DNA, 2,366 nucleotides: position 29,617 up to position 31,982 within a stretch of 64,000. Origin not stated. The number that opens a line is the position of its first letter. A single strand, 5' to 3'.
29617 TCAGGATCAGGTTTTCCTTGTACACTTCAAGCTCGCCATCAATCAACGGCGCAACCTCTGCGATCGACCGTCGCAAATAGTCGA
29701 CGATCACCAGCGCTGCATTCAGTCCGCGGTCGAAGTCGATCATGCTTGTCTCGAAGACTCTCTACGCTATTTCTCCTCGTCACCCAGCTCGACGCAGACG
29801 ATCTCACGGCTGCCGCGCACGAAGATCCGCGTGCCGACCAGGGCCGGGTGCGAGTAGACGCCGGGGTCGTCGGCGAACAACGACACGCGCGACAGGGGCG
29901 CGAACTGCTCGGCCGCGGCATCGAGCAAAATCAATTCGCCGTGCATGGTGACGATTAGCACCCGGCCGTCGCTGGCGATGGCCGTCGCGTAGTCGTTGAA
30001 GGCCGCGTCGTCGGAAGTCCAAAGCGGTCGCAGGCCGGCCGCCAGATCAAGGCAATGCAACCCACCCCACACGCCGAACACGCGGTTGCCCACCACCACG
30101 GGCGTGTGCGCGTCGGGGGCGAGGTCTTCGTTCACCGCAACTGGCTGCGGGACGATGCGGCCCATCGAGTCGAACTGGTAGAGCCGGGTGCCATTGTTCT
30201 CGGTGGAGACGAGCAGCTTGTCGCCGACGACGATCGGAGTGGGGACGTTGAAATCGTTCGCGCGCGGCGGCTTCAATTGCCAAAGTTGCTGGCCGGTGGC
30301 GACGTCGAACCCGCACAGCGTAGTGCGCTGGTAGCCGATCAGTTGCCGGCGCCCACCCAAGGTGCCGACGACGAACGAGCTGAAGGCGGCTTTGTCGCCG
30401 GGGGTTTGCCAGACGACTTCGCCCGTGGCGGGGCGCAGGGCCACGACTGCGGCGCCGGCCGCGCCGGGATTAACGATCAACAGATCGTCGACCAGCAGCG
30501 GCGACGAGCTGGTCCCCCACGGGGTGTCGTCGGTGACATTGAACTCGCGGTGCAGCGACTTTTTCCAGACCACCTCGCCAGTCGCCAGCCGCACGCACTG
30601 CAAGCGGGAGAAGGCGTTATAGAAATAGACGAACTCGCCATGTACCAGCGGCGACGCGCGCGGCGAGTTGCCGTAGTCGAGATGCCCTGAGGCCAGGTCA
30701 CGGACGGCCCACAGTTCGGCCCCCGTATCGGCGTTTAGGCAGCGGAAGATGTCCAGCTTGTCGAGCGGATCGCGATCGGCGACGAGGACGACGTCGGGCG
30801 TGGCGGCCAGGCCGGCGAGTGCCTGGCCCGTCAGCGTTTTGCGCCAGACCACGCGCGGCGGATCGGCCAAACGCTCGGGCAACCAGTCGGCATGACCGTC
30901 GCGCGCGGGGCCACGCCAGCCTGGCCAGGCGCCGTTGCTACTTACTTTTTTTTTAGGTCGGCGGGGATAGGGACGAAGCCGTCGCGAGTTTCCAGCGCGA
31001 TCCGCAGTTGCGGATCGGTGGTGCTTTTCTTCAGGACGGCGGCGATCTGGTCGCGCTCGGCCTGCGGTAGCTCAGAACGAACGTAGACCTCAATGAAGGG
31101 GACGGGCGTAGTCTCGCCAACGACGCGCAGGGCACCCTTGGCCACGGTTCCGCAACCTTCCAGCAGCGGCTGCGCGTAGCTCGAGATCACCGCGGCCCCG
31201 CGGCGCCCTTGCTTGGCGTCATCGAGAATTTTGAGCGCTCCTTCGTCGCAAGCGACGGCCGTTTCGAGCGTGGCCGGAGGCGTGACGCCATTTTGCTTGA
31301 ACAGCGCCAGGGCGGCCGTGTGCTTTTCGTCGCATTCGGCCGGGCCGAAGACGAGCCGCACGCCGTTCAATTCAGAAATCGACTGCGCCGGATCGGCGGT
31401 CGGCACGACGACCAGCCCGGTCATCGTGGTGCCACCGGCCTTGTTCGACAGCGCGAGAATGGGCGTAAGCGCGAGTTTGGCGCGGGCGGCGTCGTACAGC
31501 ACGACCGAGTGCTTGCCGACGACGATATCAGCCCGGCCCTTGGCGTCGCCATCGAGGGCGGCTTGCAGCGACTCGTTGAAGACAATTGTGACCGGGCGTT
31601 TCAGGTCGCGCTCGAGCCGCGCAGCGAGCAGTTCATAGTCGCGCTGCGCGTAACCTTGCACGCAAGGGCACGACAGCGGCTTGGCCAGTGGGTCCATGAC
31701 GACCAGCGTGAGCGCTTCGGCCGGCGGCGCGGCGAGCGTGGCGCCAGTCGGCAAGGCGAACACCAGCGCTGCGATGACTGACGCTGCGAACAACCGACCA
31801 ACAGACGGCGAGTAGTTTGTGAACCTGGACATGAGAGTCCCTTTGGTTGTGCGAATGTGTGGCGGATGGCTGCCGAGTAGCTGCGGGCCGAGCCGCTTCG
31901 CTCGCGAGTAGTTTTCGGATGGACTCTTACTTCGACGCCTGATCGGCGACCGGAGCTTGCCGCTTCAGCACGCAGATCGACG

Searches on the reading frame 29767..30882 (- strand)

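Call 10: search_protein_families(library=pfam, proteins=[window:29767-30882:-], max_evalue=0.01)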
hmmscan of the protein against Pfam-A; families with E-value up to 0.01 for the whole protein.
window:29767-30882:- (371 aa): 3 families
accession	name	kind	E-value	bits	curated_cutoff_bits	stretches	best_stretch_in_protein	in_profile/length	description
PF13360.13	PQQ_2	-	1.3e-26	94.1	27.6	1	47-284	6-228/233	Outer membrane protein assembly factor BamB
PF13570.13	Beta-prop_ACSF4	-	5.1e-11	43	133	1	47-359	32-320/329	Beta-alanine-activating enzyme, beta-propeller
PF01011.28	PQQ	-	1.1e-07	31.4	26.7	0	104-161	29-84/595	Glucose/ethanol/alcohol dehydrogenase, beta-propeller domain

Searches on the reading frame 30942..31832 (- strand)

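Call 10: search_protein_families(library=pfam, proteins=[window:30942-31832:-], max_evalue=0.01)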
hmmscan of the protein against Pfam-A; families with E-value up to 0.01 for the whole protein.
window:30942-31832:- (296 aa): 1 family
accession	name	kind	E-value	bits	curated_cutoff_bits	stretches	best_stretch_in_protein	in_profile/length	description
PF12974.12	Phosphonate-bd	-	6.8e-20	71.9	27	1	63-289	13-237/242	ABC transporter, phosphonate, periplasmic substrate-binding protein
